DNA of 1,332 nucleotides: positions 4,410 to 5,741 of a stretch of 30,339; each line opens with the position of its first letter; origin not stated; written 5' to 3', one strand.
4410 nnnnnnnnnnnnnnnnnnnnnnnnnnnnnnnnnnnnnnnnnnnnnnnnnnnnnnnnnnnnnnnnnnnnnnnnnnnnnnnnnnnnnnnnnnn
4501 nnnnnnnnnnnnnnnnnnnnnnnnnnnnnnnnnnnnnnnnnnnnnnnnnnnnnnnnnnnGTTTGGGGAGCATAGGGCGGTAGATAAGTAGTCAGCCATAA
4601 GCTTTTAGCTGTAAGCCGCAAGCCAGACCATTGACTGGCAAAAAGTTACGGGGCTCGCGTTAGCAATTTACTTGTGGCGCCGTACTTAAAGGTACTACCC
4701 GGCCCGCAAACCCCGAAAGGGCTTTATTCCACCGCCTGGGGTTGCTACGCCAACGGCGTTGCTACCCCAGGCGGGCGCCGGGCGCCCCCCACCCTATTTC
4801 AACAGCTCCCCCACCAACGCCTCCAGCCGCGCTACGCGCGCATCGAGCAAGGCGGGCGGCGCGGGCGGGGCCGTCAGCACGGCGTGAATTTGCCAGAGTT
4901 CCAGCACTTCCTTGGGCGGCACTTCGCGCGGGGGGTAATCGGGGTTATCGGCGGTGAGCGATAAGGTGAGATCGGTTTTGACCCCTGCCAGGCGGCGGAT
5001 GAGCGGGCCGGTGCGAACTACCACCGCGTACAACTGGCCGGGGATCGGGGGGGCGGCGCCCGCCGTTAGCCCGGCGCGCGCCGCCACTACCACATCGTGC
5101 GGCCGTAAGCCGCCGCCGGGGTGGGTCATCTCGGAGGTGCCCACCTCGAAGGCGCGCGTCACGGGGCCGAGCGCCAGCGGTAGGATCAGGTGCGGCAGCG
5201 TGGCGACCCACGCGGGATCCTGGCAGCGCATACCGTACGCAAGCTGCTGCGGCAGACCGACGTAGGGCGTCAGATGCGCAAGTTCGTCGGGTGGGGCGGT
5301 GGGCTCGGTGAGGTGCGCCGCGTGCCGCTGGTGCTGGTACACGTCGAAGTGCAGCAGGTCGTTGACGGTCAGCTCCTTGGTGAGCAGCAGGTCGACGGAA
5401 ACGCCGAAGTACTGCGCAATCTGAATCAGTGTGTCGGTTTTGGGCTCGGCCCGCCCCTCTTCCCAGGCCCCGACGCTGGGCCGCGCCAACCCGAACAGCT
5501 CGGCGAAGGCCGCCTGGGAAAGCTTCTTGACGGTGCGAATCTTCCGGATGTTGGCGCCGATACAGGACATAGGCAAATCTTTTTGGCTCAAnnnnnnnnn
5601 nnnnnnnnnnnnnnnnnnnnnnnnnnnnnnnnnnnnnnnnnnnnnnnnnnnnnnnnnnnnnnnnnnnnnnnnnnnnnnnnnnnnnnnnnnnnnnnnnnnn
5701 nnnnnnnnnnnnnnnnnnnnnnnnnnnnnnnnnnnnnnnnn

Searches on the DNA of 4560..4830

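Call 8: search_rna_families(source=window, start=4560, end=4830, threshold=evalue, max_evalue=10, show_alignments=3)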
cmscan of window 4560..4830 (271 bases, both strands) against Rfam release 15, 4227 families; matches with E-value up to 10: 8.
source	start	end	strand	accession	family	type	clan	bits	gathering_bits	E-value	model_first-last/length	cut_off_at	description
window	4729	4777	+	RF03691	mir-2765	Gene; miRNA;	-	19.7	58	0.11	1-83/83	no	mir-2765 microRNA precursor family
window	4732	4774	-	RF03468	mir-2830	Gene; miRNA;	-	16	70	1.5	14-62/76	no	mir-2830 microRNA precursor family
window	4725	4780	-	RF00257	mir-194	Gene; miRNA;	-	15.8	52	0.52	1-82/82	no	mir-194 microRNA precursor family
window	4716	4788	+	RF03518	mir-1893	Gene; miRNA;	-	14.5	94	6.9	1-83/83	no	mir-1893 microRNA precursor family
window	4729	4777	+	RF04016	mir-4873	Gene; miRNA;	-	14.3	100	6.3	1-78/78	no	mir-4873 microRNA precursor family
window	4675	4783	+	RF01876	MIAT_exon5_2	Gene; lncRNA;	-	13.7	75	0.7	1-83/83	no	Myocardial infarction associated transcript exon 5 conserved region 2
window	4591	4659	+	RF00749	mir-208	Gene; miRNA;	-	13.7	56.4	2.7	1-77/77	no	mir-208 microRNA precursor family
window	4735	4786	+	RF00627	P15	Gene;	-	9.8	70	9.5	12-75/119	no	Pseudomonas sRNA P15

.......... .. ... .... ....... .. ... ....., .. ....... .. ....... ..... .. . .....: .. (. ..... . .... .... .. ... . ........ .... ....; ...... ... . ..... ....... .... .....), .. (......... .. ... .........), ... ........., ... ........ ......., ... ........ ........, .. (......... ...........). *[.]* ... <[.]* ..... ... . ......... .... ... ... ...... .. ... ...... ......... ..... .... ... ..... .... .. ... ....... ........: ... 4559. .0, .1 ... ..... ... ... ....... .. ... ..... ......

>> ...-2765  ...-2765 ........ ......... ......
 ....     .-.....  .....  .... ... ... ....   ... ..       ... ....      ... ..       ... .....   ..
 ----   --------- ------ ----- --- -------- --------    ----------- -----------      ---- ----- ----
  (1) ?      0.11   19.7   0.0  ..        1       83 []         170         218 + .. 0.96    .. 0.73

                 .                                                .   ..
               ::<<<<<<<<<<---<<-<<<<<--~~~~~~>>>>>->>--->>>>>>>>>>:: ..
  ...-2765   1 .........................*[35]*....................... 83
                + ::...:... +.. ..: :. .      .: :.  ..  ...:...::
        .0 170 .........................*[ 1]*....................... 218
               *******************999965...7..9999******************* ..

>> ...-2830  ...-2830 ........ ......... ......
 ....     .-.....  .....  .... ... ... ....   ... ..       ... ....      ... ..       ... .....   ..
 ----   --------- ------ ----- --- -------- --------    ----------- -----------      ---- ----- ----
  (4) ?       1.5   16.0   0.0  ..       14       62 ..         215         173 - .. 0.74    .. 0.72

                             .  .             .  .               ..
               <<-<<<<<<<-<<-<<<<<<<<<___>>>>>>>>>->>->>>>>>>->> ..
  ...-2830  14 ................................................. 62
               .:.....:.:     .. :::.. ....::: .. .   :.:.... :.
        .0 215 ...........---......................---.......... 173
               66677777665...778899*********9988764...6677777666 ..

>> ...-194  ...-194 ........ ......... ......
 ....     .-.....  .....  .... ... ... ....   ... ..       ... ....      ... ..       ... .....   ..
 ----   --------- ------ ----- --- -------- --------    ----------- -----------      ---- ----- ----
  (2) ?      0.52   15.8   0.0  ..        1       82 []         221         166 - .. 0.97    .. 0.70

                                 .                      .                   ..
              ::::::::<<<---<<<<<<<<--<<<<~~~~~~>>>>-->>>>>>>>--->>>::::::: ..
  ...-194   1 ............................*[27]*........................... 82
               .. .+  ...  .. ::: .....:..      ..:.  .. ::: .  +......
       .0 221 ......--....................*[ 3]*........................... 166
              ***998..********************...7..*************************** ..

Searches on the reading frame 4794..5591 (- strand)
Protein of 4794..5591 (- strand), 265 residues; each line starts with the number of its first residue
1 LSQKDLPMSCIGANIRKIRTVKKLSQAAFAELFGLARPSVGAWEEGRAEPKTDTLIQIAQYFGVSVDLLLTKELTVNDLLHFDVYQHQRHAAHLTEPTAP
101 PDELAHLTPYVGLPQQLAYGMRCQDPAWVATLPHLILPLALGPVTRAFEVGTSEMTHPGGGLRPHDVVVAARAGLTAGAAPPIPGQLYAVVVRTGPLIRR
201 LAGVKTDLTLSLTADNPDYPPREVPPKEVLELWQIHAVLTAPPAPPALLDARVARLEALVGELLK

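Call 17: search_protein_families(library=pfam, proteins=[window:4794-5591:-])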
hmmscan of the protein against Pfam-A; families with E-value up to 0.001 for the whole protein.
window:4794-5591:- (265 aa): 3 families
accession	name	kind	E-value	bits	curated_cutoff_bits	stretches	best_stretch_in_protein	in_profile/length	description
PF01381.28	HTH_3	-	1.9e-12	47.5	23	1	15-69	1-55/55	Helix-turn-helix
PF12844.13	HTH_19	-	1.5e-10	41.2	30.2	1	12-73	1-62/64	Helix-turn-helix domain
PF13560.12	HTH_31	-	3.3e-07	31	27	1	12-69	3-61/64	Helix-turn-helix domain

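Call 36: find_homologous_proteins(query=window:4794-5591:-, max_evalue=1e-10)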
Query window:4794-5591:- (265 aa): 429 proteins with E <= 1e-10 among 7177 candidates; the best 120 are listed.
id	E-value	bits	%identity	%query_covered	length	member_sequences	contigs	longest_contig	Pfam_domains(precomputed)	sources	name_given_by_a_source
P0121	1.5e-166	571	100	97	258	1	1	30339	PF12844.14,PF01381.29,PF13560.13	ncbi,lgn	-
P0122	1.1e-103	365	68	97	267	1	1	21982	PF12844.14,PF01381.29,PF13560.13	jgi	jgi:transcriptional regulator with XRE-family HTH domain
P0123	2.0e-95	337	65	97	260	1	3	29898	PF12844.14,PF01381.29,PF13560.13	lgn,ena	-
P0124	1.1e-89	319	62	95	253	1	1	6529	PF12844.14,PF01381.29,PF13560.13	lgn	-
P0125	7.4e-84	300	60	95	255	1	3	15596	PF12844.14,PF00717.29,PF01381.29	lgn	-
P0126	4.8e-74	267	56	97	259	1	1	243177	PF12844.14,PF00717.29,PF01381.29,PF13560.13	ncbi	ncbi:hypothetical protein GCM10027048_06140 [Hymenobacter coalescens]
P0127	3.4e-72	261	55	97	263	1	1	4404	PF12844.14,PF00717.29,PF01381.29,PF13560.13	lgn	-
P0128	2.5e-71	258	53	97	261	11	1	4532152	PF12844.14,PF00717.29,PF01381.29,PF13560.13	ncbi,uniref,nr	ncbi:XRE family transcriptional regulator [Hymenobacter canadensis]|uniref:LexA family transcription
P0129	6.5e-71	257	55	97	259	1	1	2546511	PF12844.14,PF00717.29,PF01381.29,PF13560.13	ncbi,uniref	ncbi:helix-turn-helix domain-containing protein [Hymenobacter sp. B81]|uniref:helix-turn-helix domai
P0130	7.7e-71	257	53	97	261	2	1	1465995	PF12844.14,PF00717.29,PF01381.29,PF13560.13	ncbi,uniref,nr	ncbi:XRE family transcriptional regulator [Hymenobacter pini]|uniref:XRE family transcriptional regu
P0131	2.6e-70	255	53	97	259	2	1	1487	PF12844.14,PF00717.29,PF01381.29,PF13560.13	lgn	-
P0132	3.3e-70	255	53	97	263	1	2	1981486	PF12844.14,PF00717.29,PF01381.29,PF13560.13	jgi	jgi:transcriptional regulator with XRE-family HTH domain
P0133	4.0e-70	254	53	97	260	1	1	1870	PF12844.14,PF00717.29,PF01381.29,PF13560.13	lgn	-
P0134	4.1e-70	254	52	97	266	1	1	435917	PF12844.14,PF00717.29,PF01381.29,PF13560.13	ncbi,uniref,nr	ncbi:XRE family transcriptional regulator [Hymenobacter rigui]|uniref:LexA family transcriptional re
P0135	4.5e-70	254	55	97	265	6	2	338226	PF12844.14,PF00717.29,PF01381.29,PF13560.13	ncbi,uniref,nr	ncbi:LexA family transcriptional regulator [Hymenobacter jeollabukensis]|uniref:LexA family transcri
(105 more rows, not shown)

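Call 37: find_encoding_contigs(protein=P0122, flank=10000, max_places=4)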
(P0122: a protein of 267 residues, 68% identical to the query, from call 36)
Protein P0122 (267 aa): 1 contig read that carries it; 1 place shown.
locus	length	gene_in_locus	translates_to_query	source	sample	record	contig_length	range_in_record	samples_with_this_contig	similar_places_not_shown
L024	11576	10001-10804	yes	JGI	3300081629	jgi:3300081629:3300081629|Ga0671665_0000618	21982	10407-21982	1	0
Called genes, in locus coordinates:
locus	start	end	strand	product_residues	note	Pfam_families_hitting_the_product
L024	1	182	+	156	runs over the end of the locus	PF12840:HTH_20 (faint), PF13404:HTH_AsnC-type, PF13412:HTH_24, PF22482:AsnC_trans_reg_3 (weak), PF01037:AsnC_trans_reg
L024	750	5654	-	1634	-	PF12458:DUF3686, PF25472:DUF7902, PF07728:AAA_5, PF00004:AAA (weak)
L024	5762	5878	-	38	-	-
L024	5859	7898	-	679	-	-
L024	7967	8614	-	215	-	-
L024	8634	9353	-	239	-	PF04012:PspA_IM30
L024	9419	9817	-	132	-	PF10722:YbjN (weak), PF22550:CesT_Tir_1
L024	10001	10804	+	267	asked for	PF01381:HTH_3, PF12844:HTH_19, PF13560:HTH_31 (faint)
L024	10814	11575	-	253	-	?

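Call 38: find_encoding_contigs(protein=P0123, flank=10000, max_places=4)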
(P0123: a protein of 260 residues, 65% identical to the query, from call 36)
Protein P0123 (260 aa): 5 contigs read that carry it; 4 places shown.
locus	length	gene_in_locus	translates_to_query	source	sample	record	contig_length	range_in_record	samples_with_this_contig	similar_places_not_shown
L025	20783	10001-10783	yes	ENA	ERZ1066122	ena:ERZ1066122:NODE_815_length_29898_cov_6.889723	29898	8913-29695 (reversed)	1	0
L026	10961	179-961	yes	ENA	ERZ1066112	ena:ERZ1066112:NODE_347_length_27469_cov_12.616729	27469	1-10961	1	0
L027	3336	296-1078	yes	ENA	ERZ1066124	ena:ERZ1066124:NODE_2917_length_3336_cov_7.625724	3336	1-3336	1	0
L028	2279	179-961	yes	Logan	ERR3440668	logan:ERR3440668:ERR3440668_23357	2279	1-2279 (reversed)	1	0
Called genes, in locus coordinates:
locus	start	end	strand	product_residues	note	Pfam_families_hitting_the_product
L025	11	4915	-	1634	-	PF12458:DUF3686, PF25472:DUF7902, PF00004:AAA (weak), PF07728:AAA_5 (weak)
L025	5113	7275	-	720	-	-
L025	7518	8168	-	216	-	-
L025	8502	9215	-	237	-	PF04012:PspA_IM30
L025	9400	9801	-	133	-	PF10722:YbjN (weak), PF22550:CesT_Tir_1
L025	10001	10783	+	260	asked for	PF01381:HTH_3, PF12844:HTH_19, PF13560:HTH_31 (faint)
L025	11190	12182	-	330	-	PF00535:Glycos_transf_2, PF10111:Glyco_tranf_2_2 (weak)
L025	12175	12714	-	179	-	PF13858:DUF4199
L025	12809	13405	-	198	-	PF13858:DUF4199 (weak)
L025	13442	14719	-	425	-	PF01979:Amidohydro_1 (weak), PF12890:DHOase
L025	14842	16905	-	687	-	PF07584:BatA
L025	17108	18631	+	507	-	PF01943:Polysacc_synt (weak)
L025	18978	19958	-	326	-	PF07804:HipA_C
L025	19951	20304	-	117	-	PF13657:Couple_hipA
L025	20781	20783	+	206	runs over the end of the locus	PF04542:Sigma70_r2, PF08281:Sigma70_r4_2 (weak)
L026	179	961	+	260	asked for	PF01381:HTH_3, PF12844:HTH_19, PF13560:HTH_31 (faint)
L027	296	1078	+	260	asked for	PF01381:HTH_3, PF12844:HTH_19, PF13560:HTH_31 (faint)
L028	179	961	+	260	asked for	PF01381:HTH_3, PF12844:HTH_19, PF13560:HTH_31 (faint)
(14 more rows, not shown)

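Call 39: find_encoding_contigs(protein=P0125, flank=10000, max_places=4)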
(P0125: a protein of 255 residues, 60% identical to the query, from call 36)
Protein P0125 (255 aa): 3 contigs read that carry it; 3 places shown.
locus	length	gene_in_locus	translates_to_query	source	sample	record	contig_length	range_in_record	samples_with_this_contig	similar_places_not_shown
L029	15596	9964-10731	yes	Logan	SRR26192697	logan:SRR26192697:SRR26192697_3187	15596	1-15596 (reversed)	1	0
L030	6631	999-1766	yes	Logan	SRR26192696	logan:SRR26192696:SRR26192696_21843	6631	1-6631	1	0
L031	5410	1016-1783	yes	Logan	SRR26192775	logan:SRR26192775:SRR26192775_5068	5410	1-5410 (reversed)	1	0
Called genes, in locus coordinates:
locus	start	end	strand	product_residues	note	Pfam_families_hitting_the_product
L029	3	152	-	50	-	?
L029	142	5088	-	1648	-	PF12458:DUF3686, PF25472:DUF7902, PF00004:AAA (weak), PF07728:AAA_5 (weak)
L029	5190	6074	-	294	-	-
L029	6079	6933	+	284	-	-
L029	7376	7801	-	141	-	PF06713:bPH_4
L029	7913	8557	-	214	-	-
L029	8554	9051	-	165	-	-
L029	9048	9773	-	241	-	PF04012:PspA_IM30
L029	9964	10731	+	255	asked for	PF01381:HTH_3, PF12844:HTH_19, PF00717:Peptidase_S24 (weak)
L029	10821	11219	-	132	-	-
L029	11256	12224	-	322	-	-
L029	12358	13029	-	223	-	-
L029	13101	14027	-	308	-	-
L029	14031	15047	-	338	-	PF01145:Band_7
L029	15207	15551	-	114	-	-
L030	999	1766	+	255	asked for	PF01381:HTH_3, PF12844:HTH_19, PF00717:Peptidase_S24 (weak)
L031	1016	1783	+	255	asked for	PF01381:HTH_3, PF12844:HTH_19, PF00717:Peptidase_S24 (weak)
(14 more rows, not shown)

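Call 89: find_encoding_contigs(protein=P0121, flank=10000, max_places=5)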
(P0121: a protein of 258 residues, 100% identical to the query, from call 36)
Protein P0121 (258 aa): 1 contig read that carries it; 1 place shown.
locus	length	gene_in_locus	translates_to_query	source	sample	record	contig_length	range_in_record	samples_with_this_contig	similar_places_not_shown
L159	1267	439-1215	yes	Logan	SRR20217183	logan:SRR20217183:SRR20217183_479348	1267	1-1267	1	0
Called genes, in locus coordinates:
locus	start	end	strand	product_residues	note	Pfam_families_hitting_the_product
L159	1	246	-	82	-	?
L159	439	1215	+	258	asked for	PF01381:HTH_3, PF12844:HTH_19, PF13560:HTH_31 (weak)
